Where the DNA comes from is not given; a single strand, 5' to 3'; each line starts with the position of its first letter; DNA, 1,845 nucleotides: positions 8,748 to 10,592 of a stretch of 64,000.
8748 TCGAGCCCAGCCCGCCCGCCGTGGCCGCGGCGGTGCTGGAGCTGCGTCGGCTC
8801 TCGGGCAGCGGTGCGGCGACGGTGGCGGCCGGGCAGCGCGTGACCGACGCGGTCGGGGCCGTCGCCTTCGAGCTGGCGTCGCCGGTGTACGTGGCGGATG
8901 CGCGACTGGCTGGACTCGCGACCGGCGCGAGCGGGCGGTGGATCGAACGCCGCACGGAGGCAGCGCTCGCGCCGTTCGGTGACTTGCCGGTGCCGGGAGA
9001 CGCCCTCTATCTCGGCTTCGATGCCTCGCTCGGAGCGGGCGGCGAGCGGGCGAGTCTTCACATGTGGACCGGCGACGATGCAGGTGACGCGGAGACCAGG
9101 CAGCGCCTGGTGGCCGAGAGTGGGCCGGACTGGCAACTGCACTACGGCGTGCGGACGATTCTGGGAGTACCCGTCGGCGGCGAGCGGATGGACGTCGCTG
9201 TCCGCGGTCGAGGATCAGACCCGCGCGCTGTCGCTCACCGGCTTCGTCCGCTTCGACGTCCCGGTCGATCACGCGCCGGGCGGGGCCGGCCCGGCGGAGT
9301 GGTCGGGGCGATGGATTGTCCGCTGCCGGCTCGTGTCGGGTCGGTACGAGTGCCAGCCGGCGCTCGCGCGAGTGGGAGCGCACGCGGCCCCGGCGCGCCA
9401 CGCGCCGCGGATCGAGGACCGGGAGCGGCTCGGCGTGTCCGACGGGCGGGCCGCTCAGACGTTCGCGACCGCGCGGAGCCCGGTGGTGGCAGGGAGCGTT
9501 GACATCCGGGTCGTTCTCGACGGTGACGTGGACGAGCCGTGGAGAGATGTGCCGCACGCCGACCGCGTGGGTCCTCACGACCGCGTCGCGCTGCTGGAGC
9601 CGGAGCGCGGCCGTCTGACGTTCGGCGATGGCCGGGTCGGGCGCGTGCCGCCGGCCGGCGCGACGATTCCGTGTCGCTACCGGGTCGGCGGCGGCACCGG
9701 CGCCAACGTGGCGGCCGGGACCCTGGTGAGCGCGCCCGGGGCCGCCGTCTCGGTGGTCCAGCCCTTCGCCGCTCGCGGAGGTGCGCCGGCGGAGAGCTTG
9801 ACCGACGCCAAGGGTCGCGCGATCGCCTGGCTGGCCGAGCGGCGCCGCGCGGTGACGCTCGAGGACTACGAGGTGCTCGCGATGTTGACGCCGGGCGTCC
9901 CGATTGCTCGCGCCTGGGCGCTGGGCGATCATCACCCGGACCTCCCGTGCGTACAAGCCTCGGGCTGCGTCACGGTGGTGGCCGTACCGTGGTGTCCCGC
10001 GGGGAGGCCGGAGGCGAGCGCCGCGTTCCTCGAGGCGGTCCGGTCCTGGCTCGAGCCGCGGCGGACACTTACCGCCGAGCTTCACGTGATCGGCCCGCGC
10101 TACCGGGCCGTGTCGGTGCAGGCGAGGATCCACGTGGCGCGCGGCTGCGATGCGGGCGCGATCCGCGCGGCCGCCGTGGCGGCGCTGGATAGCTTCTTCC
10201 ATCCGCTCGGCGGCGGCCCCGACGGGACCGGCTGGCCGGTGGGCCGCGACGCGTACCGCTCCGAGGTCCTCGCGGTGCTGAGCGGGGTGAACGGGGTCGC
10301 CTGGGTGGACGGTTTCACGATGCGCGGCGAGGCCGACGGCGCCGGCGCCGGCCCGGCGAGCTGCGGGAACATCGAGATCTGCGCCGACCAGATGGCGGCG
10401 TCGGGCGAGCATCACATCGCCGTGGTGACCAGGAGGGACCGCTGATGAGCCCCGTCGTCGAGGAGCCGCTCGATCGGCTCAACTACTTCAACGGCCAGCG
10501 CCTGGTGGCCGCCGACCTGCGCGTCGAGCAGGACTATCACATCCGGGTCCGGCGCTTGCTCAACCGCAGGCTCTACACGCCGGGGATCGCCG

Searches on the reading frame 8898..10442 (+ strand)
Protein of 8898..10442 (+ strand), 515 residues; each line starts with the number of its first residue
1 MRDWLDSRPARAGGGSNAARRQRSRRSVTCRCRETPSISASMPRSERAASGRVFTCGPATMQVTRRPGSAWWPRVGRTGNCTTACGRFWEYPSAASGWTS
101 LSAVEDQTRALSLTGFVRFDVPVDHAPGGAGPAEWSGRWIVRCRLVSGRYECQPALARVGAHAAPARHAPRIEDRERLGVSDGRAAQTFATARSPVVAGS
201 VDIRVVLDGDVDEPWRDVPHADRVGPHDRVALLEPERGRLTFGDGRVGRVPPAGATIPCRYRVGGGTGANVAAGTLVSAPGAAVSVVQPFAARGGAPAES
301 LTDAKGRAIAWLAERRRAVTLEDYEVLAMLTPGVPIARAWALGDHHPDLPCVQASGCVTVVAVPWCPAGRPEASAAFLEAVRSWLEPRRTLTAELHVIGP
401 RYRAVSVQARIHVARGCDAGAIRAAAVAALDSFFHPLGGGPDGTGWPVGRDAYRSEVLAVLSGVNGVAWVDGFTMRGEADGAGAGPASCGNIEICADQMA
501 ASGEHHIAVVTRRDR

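Call 10: search_protein_families(library=pfam, max_evalue=0.1, proteins=[window:8898-10442:+])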
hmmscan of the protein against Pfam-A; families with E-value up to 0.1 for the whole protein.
window:8898-10442:+ (515 aa): 1 family
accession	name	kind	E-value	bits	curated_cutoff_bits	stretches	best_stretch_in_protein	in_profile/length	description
PF04865.19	Baseplate_J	-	7.2e-10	39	21.1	1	266-435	75-238/255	Baseplate J-like protein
